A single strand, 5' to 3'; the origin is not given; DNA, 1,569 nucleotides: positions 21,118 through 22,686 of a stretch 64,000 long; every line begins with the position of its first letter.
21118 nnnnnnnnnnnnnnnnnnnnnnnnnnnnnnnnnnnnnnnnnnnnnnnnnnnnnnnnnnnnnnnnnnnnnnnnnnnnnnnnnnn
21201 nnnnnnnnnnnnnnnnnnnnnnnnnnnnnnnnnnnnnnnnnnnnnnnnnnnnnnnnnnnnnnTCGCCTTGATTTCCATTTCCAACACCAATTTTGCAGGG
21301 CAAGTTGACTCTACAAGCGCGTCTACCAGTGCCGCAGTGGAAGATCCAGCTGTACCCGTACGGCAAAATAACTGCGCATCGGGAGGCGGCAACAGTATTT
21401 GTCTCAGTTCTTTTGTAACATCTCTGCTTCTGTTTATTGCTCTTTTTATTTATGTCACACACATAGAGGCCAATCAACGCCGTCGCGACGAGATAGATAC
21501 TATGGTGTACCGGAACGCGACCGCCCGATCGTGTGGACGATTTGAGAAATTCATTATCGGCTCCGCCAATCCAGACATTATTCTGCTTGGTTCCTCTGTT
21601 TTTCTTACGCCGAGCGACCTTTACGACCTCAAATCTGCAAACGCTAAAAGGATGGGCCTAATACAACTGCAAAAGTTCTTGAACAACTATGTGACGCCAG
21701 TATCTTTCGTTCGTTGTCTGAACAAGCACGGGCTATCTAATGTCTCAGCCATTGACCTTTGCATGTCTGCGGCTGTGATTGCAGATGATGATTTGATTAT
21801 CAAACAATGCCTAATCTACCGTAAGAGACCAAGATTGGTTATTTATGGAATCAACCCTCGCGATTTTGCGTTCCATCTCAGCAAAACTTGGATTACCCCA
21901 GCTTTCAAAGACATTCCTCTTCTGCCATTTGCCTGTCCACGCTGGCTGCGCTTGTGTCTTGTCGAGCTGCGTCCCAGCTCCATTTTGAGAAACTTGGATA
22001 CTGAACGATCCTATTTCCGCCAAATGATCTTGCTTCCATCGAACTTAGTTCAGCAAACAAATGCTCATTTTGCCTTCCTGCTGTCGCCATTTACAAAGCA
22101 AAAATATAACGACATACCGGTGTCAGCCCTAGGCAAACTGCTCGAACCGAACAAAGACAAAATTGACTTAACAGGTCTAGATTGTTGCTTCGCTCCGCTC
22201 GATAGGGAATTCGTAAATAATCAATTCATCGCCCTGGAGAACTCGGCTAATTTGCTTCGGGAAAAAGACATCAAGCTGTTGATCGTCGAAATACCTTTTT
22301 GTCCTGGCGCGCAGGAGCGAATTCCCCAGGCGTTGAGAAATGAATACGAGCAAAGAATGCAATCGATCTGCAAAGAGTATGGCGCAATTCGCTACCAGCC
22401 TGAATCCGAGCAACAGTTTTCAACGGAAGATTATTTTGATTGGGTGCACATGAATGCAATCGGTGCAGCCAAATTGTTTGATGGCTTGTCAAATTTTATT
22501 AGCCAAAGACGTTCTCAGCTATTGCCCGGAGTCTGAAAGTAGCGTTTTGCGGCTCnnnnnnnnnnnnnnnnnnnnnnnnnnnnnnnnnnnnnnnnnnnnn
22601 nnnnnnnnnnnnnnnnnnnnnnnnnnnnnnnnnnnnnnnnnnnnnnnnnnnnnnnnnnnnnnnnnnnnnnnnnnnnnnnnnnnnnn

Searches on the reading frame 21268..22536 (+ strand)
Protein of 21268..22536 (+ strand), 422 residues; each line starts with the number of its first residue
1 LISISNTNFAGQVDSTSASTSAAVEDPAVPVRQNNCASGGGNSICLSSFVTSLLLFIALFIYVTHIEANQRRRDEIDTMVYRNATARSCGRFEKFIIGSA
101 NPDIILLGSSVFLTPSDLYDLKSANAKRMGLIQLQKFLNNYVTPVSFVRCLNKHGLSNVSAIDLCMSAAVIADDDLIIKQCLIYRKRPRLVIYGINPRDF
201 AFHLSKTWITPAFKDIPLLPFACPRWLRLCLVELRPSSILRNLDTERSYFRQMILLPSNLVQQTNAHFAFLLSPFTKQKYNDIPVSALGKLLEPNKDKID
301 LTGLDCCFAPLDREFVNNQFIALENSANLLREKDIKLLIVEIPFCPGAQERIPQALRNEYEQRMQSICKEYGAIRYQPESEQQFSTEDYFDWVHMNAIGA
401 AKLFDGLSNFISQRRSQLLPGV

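Call 3: search_protein_families(library=pfam, proteins=[window:21268-22536:+], max_evalue=0.1)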
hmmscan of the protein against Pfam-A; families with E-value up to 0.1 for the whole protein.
window:21268-22536:+ (422 aa): 2 families
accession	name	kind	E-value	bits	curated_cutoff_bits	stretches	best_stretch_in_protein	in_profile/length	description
PF07611.17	DUF1574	-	0.0008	19.3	29.1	1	317-396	247-327/342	Protein of unknown function (DUF1574)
PF13472.12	Lipase_GDSL_2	-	0.022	15.7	32.9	1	312-401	81-177/178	GDSL-like Lipase/Acylhydrolase family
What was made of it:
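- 21268..22536 (+): Candidate trans-acting SGNH-like protein (DUF1574-like), 6 nt downstream of AT3-2. The long ORF has a hydrophobic anchor at 21397-21456. Weak Pfam hits below cut-off: DUF1574 E=8e-4 and Lipase_GDSL_2 E=0.022 (call 3).
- On SGNH hydrolase clan, DUF1574 (PF07611), for ORF 21268-22536: 19.3 bits against a cut-off of 29.1 (E=8e-4), and Lipase_GDSL_2 E=0.022 (call 3).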

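Call 6: search_protein_families(library=ncbifam, proteins=[window:21268-22536:+], max_evalue=0.1)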
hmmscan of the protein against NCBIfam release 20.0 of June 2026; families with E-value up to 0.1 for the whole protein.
window:21268-22536:+ (422 aa): 0 families

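Call 44: search_solved_structures(query=window:21268-22536:+, max_evalue=10)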
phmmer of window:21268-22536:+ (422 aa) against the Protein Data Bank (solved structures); distinct sequences matched with E-value up to 10: 0.

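Call 45: find_homologous_proteins(query=window:21268-22536:+, max_evalue=0.001)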
Query window:21268-22536:+ (422 aa): 2 proteins with E <= 0.001 among 5324 candidates.
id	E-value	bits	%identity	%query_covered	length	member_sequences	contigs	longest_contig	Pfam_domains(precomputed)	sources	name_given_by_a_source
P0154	1.6e-230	783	100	82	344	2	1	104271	-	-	-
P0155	1.9e-10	58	32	26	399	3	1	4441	PF07611.18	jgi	jgi:hypothetical protein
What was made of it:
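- A separate SGNH-like gene follows the AT3 pair in the window (calls 3, 45).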

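Call 68: find_encoding_contigs(protein=P0155, flank=5000, max_places=3)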
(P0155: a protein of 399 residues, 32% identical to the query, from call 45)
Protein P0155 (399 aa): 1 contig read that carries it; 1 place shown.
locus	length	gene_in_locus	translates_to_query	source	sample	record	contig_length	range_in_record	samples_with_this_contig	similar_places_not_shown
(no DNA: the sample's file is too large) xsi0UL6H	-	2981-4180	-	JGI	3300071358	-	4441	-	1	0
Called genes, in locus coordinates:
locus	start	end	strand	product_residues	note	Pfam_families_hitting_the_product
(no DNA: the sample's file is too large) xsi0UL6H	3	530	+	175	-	?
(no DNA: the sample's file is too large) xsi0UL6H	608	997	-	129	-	-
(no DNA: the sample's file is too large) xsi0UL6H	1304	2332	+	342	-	-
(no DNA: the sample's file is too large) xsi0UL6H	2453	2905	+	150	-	-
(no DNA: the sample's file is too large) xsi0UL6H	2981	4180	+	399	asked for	PF07611:DUF1574 (weak)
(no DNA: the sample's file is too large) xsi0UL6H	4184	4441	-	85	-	?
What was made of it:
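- On SGNH hydrolase clan, DUF1574 (PF07611), for ORF 21268-22536: The only homolog, P0155, carries PF07611 as a weak hit (calls 45, 68).
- Tried and rejected: The contig of the DUF1574 homolog P0155 was uninformative (call 68).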

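Call 83: search_solved_structures(query=A6, max_evalue=10)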
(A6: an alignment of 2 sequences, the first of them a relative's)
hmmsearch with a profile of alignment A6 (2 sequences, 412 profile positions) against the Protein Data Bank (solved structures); distinct sequences matched with E-value up to 10: 1.
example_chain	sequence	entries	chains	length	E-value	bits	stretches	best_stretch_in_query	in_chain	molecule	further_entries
4oxq_A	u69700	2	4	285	1.4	11.1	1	254-337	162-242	Manganese ABC transporter, periplasmic-binding protein SitA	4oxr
